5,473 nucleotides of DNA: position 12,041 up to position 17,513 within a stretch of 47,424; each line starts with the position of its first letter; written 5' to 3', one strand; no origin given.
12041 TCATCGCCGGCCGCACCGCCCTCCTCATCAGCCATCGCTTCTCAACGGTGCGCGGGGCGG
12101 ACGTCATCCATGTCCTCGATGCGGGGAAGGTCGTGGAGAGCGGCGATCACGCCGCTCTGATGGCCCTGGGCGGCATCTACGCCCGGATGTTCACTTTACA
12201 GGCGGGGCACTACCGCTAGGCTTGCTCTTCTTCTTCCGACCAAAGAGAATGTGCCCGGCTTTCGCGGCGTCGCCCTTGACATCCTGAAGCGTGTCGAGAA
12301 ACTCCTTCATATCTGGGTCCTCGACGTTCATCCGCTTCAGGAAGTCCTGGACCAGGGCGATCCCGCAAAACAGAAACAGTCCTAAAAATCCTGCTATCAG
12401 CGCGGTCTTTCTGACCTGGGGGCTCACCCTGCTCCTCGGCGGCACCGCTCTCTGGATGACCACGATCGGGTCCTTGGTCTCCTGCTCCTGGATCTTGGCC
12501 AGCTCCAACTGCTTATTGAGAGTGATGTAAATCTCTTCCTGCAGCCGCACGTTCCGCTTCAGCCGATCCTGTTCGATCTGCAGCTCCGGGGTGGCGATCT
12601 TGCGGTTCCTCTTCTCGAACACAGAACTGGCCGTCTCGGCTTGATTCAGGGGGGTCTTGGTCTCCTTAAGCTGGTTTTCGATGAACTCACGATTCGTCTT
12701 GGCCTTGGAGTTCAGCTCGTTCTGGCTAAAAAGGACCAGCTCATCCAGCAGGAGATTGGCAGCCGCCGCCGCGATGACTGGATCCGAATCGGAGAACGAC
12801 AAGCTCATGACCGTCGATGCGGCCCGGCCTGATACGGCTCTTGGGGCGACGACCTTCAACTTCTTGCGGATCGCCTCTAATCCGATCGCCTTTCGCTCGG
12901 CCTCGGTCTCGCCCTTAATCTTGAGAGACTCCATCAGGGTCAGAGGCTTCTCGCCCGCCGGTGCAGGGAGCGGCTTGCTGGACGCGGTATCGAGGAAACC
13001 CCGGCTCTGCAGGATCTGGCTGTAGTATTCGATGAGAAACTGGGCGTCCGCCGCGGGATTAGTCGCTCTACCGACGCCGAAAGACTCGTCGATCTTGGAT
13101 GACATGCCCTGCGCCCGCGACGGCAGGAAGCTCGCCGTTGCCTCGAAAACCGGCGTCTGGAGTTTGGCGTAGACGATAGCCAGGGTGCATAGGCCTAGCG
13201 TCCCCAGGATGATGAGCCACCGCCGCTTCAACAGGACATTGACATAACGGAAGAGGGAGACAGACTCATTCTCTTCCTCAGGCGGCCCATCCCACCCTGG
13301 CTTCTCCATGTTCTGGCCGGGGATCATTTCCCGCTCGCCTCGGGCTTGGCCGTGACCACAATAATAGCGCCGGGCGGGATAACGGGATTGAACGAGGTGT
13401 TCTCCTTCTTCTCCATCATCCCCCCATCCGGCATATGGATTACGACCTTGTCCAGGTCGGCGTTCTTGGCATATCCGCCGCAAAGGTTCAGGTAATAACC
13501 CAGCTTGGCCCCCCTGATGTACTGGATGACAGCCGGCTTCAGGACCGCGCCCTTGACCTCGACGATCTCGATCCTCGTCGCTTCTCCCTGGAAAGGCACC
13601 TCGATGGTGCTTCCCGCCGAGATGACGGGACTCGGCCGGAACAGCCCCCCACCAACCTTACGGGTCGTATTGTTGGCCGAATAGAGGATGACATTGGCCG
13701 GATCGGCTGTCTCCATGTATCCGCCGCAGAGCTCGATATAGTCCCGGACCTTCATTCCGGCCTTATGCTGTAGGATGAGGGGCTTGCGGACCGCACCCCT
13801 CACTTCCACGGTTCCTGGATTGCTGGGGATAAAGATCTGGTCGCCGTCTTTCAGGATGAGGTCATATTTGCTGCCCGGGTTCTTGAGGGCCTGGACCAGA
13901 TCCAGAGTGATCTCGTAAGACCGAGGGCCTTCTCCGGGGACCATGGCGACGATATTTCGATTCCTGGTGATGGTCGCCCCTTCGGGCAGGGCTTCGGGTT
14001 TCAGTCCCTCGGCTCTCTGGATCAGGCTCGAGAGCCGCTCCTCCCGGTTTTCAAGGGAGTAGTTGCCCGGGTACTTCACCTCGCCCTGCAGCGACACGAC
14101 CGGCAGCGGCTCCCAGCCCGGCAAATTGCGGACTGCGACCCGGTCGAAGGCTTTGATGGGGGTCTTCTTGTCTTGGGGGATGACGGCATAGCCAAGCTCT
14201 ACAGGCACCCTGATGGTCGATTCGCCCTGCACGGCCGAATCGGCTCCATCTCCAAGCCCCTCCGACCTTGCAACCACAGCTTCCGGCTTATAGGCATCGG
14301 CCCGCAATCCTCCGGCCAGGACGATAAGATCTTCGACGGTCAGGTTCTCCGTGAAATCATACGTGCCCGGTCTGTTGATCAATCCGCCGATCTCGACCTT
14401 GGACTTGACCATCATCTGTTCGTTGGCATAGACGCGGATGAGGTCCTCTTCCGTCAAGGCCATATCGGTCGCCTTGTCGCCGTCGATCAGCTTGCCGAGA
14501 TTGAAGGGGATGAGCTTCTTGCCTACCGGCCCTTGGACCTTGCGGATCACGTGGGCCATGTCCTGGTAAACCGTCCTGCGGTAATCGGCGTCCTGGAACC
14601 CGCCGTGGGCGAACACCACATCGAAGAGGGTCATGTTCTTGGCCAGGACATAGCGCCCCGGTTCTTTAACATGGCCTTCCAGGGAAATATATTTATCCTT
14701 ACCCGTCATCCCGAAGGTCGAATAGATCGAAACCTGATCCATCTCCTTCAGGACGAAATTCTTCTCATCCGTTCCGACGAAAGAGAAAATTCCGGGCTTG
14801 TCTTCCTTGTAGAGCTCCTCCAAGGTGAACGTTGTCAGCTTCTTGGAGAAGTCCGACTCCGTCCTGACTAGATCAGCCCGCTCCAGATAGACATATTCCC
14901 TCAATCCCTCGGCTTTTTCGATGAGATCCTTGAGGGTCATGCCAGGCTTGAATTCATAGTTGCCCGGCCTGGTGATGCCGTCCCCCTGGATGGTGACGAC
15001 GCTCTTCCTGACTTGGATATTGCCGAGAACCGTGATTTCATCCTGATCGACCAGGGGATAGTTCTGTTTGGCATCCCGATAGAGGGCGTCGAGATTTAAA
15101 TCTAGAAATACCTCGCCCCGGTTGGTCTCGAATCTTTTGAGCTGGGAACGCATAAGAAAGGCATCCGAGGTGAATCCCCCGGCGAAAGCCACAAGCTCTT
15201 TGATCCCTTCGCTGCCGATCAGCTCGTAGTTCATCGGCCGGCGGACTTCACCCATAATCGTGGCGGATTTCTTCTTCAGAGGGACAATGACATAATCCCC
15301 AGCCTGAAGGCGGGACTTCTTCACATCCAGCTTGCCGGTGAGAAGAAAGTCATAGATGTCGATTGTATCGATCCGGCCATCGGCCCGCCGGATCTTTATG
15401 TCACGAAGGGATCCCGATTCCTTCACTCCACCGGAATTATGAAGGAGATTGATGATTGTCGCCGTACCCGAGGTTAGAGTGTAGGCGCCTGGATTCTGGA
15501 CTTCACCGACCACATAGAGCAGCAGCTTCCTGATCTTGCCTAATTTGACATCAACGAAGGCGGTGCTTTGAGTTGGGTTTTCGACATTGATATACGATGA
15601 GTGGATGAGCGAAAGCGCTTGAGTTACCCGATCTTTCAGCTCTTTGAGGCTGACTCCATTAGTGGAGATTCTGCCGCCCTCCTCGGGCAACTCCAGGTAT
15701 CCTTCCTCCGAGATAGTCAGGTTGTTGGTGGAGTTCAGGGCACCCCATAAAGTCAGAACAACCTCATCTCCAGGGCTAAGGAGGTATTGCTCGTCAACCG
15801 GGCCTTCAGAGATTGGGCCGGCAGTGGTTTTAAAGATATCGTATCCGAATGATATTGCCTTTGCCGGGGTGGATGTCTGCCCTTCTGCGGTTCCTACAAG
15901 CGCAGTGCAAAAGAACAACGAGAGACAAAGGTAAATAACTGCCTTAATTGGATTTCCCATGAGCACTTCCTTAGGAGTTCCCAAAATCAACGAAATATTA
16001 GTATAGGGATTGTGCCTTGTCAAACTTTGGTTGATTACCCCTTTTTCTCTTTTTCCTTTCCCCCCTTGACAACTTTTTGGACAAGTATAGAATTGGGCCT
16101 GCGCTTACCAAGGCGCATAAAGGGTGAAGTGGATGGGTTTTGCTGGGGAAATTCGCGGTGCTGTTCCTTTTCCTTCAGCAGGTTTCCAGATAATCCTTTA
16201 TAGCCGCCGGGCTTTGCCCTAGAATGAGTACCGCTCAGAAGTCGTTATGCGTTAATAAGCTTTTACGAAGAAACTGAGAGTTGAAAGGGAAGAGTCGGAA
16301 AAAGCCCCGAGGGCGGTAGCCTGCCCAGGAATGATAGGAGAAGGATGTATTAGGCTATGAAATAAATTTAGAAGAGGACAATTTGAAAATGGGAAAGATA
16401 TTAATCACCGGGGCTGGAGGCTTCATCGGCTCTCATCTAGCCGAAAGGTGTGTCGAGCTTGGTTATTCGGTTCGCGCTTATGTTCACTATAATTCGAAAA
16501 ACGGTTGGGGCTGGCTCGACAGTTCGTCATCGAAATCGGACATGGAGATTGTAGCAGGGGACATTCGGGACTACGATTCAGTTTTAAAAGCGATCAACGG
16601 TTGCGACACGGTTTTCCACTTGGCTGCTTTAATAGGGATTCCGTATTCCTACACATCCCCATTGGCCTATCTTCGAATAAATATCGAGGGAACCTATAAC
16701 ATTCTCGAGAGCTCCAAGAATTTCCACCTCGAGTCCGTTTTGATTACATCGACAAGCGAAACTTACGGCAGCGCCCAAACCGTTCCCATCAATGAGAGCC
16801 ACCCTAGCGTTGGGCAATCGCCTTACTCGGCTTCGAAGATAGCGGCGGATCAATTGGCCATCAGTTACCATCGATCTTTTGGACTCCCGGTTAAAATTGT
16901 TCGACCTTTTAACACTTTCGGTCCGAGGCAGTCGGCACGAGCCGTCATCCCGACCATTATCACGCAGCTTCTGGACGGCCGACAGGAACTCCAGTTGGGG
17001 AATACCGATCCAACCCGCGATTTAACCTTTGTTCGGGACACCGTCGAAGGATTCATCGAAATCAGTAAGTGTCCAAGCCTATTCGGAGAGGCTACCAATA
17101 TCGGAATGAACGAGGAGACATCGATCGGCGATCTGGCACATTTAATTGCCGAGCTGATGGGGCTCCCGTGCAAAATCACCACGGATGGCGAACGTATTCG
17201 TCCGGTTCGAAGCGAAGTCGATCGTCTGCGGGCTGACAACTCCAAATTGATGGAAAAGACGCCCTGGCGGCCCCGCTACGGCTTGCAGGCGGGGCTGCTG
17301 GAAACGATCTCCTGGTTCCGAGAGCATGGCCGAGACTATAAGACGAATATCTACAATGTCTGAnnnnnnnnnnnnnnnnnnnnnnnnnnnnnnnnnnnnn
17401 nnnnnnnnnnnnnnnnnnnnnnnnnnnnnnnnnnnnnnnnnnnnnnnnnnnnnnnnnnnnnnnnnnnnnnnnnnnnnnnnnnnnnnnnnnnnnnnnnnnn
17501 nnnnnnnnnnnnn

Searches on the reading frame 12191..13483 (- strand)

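Call 48: search_protein_families(library=pfam, proteins=[window:12191-13483:-], max_evalue=0.001)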
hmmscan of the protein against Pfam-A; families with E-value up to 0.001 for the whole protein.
window:12191-13483:- (430 aa): 2 families
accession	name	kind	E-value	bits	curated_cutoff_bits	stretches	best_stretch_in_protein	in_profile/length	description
PF02706.20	Wzz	-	1.1e-11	45.3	25.5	1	74-169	2-89/91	Chain length determinant protein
PF13807.11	GNVR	-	7.3e-09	35.9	27.7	1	307-380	8-81/82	G-rich domain on putative tyrosine kinase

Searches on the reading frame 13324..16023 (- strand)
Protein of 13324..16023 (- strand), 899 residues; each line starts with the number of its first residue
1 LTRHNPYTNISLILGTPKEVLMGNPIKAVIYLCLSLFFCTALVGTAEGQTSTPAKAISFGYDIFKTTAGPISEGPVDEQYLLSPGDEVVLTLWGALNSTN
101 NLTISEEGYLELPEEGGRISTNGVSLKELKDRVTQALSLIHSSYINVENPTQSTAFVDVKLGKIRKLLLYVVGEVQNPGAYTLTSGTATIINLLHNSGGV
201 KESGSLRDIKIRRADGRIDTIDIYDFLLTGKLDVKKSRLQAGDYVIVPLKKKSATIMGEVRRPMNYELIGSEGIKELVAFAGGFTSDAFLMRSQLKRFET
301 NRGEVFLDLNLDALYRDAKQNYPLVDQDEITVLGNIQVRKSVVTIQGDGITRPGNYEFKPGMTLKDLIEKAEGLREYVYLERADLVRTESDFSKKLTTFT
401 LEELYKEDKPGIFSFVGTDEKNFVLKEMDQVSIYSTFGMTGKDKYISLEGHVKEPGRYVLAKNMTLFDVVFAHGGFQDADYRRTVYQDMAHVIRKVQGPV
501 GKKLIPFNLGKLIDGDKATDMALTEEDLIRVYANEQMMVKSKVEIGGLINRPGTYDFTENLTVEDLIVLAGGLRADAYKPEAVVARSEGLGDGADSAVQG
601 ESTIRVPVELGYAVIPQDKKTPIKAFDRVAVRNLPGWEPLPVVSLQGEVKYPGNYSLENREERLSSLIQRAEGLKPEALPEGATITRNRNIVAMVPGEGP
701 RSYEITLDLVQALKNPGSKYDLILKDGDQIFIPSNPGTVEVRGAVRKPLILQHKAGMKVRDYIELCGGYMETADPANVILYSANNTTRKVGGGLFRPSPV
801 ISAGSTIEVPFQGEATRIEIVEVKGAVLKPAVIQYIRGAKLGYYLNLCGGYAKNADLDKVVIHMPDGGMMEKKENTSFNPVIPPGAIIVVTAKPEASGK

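Call 8: search_protein_families(library=pfam, proteins=[window:13324-16023:-], max_evalue=0.001)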
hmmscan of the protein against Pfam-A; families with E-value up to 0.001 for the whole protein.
window:13324-16023:- (899 aa): 3 families
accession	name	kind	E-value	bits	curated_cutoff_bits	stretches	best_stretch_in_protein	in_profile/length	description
PF10531.15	SLBB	-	5.9e-72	237.8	27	7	342-387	1-45/55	SLBB domain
PF22461.2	SLBB_2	-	6.6e-42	141.9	27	1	169-247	3-79/79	SLBB domain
PF02563.21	Poly_export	-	1.9e-08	34.8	28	1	76-146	3-73/77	Polysaccharide biosynthesis/export protein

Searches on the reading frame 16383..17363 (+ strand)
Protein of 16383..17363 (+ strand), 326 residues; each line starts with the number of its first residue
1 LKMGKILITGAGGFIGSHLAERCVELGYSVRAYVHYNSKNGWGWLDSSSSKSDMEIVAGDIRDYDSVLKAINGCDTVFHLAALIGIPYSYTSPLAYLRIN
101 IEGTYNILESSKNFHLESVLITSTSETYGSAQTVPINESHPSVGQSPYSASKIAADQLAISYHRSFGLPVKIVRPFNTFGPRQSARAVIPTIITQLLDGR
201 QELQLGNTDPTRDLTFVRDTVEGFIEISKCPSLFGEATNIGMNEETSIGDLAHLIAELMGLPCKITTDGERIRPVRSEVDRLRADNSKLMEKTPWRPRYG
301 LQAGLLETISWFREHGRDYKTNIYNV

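Call 8: search_protein_families(library=pfam, proteins=[window:16383-17363:+], max_evalue=0.001)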
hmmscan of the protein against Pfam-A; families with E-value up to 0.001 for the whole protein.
window:16383-17363:+ (326 aa): 9 families
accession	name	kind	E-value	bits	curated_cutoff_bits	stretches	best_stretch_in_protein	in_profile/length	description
PF16363.11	GDP_Man_Dehyd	-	5.1e-65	220.5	27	1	7-305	1-329/332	GDP-mannose 4,6 dehydratase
PF01370.27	Epimerase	-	4.1e-54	184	20.9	1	6-240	1-239/240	NAD dependent epimerase/dehydratase family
PF01073.25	3Beta_HSD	-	1.3e-19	70.8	22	1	7-218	1-219/280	3-beta hydroxysteroid dehydrogenase/isomerase family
PF02719.21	Polysacc_synt_2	-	4.5e-17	62.6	20.2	1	6-263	1-251/293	Polysaccharide biosynthesis protein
PF07993.18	NAD_binding_4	-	1.2e-12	48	20.1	1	8-180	1-209/258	Male sterility protein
PF13460.12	NAD_binding_10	-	4.9e-09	36.8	27.2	1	10-175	1-143/184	NAD(P)H-binding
PF05368.20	NmrA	-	2e-08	34.7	27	1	4-80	3-76/298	NmrA-like family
PF00106.31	adh_short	-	1.1e-07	32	26.6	1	6-75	3-72/195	short chain dehydrogenase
PF04321.23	RmlD_sub_bind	-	6.8e-07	29.1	27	1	5-280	2-246/287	RmlD substrate binding domain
